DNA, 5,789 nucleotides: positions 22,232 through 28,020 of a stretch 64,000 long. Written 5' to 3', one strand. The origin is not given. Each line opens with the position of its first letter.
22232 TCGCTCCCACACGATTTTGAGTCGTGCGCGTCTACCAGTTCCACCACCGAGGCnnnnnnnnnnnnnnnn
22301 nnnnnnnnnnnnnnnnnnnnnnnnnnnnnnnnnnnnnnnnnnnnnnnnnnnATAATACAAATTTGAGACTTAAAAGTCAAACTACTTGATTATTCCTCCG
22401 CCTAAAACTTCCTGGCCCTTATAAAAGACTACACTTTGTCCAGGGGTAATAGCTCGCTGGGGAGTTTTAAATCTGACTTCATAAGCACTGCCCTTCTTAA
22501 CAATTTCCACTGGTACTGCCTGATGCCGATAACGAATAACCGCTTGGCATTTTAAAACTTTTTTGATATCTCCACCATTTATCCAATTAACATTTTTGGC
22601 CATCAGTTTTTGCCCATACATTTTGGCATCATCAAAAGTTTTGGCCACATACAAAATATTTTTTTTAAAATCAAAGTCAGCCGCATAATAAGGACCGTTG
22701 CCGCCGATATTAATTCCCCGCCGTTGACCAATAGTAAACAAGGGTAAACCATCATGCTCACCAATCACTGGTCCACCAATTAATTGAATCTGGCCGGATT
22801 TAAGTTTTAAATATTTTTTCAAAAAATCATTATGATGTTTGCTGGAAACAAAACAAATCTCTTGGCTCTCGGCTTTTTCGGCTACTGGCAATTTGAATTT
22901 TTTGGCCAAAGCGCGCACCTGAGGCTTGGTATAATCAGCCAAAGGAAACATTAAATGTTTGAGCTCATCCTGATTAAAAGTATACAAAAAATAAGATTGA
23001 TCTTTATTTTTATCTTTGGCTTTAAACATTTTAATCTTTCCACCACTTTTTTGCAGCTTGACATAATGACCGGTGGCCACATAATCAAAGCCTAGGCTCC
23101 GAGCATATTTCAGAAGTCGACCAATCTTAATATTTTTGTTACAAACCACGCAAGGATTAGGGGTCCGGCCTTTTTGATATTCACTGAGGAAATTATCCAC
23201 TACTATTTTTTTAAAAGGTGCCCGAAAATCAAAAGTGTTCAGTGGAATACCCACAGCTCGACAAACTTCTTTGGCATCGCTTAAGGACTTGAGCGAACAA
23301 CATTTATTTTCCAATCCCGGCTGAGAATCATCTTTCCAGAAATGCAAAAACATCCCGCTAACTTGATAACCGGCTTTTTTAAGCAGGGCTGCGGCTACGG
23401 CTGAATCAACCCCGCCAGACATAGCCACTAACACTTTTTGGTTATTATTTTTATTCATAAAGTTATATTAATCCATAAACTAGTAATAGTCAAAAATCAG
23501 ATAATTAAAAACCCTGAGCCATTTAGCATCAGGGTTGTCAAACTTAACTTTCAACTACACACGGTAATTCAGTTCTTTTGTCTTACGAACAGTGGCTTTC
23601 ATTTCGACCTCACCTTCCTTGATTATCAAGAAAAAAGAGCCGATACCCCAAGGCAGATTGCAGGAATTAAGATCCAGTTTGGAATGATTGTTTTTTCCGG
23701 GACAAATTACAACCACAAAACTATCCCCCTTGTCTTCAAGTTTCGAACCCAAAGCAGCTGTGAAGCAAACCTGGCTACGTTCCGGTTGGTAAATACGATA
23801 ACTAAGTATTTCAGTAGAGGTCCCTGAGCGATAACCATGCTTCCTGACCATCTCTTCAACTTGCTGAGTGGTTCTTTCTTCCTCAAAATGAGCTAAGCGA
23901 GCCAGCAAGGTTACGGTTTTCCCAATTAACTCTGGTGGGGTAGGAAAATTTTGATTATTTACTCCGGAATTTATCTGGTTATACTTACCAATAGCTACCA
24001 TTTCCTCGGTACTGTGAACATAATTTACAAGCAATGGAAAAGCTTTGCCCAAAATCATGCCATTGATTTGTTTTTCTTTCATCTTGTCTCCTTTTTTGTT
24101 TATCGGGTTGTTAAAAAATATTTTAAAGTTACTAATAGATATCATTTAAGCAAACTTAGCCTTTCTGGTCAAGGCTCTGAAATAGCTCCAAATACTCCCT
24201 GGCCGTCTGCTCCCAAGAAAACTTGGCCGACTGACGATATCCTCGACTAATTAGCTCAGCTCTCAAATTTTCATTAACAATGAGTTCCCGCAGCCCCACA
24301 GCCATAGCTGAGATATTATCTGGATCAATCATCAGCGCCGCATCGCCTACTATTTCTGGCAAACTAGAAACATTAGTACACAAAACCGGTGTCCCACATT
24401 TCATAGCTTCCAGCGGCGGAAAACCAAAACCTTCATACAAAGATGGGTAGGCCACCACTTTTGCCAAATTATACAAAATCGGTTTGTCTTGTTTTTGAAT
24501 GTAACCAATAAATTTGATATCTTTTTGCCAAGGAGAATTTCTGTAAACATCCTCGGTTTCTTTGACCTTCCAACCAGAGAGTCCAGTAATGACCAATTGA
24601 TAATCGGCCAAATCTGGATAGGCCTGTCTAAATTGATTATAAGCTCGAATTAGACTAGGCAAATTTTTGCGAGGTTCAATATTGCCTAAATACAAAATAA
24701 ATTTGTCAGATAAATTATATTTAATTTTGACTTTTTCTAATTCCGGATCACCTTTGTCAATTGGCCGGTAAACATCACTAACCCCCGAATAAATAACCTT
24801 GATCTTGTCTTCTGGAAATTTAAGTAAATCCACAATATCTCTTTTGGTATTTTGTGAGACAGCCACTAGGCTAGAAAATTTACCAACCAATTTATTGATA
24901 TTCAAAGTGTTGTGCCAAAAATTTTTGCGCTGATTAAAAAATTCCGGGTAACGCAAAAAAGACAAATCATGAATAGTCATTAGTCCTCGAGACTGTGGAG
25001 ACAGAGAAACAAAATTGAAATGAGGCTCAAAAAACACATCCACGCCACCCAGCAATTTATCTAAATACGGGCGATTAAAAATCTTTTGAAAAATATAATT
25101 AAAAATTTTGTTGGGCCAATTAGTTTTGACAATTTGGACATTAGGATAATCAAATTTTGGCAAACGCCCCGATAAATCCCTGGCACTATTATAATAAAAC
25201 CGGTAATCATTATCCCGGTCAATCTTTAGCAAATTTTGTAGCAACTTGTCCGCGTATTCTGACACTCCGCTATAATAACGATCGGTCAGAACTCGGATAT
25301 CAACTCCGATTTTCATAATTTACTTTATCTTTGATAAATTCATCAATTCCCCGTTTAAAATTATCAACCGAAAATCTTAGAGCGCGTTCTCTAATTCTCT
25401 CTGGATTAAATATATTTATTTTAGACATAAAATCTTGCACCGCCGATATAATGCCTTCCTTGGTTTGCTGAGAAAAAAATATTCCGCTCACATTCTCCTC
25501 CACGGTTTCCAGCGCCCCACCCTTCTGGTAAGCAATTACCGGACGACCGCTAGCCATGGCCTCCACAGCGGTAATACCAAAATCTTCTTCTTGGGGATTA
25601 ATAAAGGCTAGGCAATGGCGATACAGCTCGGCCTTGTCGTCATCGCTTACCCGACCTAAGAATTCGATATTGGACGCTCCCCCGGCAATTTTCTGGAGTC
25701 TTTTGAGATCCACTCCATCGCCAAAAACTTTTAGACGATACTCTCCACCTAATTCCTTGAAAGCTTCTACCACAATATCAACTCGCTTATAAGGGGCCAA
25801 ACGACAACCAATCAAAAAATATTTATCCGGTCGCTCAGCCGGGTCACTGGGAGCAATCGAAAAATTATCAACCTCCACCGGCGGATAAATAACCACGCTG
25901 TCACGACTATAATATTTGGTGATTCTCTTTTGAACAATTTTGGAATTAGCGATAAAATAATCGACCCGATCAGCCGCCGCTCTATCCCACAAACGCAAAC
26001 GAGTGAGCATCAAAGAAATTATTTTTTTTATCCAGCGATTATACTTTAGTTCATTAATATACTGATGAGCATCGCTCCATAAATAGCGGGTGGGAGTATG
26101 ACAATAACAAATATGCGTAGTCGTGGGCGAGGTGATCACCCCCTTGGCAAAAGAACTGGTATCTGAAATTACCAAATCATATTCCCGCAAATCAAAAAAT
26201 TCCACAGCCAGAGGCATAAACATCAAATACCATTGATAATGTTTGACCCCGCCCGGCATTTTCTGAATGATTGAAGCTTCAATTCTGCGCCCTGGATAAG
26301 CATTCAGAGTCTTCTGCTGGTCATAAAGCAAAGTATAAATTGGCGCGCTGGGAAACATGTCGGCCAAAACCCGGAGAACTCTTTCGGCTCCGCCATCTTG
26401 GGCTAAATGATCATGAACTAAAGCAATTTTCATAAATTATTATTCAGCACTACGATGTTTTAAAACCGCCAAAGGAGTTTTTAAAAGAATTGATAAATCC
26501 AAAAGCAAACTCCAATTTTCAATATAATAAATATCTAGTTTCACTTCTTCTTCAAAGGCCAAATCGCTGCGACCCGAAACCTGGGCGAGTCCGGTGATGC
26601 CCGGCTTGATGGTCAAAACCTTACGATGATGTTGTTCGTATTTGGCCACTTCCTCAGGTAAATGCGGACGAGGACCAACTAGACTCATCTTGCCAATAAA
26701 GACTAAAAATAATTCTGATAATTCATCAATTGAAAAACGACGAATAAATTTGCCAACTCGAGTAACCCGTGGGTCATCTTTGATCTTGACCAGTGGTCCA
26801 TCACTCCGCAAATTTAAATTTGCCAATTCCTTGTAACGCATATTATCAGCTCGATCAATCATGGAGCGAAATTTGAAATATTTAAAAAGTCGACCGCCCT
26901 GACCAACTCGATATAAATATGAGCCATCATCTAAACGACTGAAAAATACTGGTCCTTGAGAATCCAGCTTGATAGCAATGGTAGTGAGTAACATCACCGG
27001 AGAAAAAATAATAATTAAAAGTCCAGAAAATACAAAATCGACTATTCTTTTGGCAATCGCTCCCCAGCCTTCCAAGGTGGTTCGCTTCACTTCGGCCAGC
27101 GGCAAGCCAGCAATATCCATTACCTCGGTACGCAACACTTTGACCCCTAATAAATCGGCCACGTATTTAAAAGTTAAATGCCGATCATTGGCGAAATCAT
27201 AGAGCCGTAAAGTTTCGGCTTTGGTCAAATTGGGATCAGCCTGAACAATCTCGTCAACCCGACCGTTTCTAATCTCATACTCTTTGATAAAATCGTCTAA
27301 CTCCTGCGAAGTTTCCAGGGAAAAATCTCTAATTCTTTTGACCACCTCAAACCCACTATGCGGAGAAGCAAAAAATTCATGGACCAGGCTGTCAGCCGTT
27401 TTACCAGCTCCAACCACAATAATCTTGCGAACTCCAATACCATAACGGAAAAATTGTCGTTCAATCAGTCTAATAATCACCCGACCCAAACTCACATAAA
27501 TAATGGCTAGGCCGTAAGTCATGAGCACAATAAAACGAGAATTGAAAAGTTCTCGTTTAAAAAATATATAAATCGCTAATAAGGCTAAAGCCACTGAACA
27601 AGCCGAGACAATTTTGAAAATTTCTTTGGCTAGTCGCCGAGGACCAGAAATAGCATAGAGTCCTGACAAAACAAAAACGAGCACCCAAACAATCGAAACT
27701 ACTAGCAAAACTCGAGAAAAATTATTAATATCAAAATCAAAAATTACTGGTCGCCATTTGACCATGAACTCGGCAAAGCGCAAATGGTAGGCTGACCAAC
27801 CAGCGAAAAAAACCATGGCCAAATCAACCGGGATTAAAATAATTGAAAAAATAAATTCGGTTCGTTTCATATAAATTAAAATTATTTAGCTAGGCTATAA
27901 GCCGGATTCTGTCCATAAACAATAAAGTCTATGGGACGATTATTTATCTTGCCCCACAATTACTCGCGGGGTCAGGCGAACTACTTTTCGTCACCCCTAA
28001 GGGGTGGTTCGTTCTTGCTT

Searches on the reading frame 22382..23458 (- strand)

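Call 50: search_protein_families(library=pfam, proteins=[window:22382-23458:-], max_evalue=0.00001)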
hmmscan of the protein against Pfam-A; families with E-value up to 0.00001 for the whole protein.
window:22382-23458:- (358 aa): 4 families
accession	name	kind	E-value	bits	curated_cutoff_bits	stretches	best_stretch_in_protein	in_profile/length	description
PF03054.22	tRNA_Me_trans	-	1.4e-78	263.7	20.6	1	7-205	1-201/202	tRNA methyl transferase HUP domain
PF20258.4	tRNA_Me_trans_C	-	8.9e-21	74.5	20.6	1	283-357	2-77/77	Aminomethyltransferase beta-barrel domain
PF20259.3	tRNA_Me_trans_M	-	1e-18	67.1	27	1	210-273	1-66/66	tRNA methyl transferase PRC-barrel domain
PF02540.23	NAD_synthase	-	2.4e-06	27.3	21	0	2-81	14-84/242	NAD synthase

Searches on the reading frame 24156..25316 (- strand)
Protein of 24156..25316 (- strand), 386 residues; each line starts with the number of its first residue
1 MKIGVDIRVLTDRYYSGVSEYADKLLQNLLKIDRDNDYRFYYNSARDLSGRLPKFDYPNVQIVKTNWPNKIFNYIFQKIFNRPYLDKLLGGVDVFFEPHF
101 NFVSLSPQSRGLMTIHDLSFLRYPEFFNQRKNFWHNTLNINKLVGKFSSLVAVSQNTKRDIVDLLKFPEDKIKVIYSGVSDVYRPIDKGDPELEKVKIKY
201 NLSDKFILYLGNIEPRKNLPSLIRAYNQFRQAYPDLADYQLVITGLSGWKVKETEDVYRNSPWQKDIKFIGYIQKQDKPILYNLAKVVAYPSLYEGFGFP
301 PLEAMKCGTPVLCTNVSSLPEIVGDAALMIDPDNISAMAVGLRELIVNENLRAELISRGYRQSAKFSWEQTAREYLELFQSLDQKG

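Call 52: search_protein_families(library=pfam, proteins=[window:24156-25316:-], max_evalue=0.00001)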
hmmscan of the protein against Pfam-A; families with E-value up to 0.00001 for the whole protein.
window:24156-25316:- (386 aa): 5 families
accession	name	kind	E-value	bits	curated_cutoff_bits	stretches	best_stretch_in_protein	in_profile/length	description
PF00534.26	Glycos_transf_1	-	3.3e-34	118.3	26.4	1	195-361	6-171/172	Glycosyl transferases group 1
PF13692.12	Glyco_trans_1_4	-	3.9e-25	89.2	27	1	205-346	2-140/142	Glycosyl transferases group 1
PF20706.3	GT4-conflict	-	4e-10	39.7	26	1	205-340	198-334/385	Family 4 Glycosyltransferase in conflict systems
PF13439.12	Glyco_transf_4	-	4.1e-08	33.9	28.5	1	16-180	2-167/170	Glycosyltransferase Family 4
PF13524.12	Glyco_trans_1_2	-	9.6e-07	29.3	25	1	234-376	10-143/144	Glycosyl transferase-like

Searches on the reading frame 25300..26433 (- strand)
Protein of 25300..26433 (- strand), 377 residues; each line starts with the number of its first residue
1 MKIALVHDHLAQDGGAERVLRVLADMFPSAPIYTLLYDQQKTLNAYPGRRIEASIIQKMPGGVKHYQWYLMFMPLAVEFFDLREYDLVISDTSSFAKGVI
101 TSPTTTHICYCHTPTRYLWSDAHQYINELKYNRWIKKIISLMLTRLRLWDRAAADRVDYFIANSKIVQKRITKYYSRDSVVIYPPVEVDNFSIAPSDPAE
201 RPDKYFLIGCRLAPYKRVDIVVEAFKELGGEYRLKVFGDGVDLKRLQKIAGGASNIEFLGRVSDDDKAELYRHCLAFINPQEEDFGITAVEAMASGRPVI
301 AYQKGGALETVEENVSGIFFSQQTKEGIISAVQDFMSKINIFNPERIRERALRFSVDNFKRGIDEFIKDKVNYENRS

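Call 52: search_protein_families(library=pfam, proteins=[window:25300-26433:-], max_evalue=0.00001)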
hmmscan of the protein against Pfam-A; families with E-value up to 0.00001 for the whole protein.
window:25300-26433:- (377 aa): 3 families
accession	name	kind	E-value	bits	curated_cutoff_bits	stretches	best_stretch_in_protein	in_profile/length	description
PF00534.26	Glycos_transf_1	-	1.1e-27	97.1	26.4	1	202-338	14-158/172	Glycosyl transferases group 1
PF13692.12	Glyco_trans_1_4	-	1.7e-22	80.7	27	1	207-336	5-140/142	Glycosyl transferases group 1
PF13439.12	Glyco_transf_4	-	1.5e-08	35.3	28.5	1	14-189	2-169/170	Glycosyltransferase Family 4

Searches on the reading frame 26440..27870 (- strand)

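Call 52: search_protein_families(library=pfam, proteins=[window:26440-27870:-], max_evalue=0.00001)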
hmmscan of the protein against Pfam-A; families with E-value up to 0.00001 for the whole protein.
window:26440-27870:- (476 aa): 2 families
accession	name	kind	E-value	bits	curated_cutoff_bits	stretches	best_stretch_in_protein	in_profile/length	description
PF02397.22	Bac_transf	-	2.9e-60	203.3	27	1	274-471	1-179/179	Bacterial sugar transferase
PF13727.12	CoA_binding_3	-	1.9e-07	31.7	25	1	69-192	3-122/175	CoA-binding domain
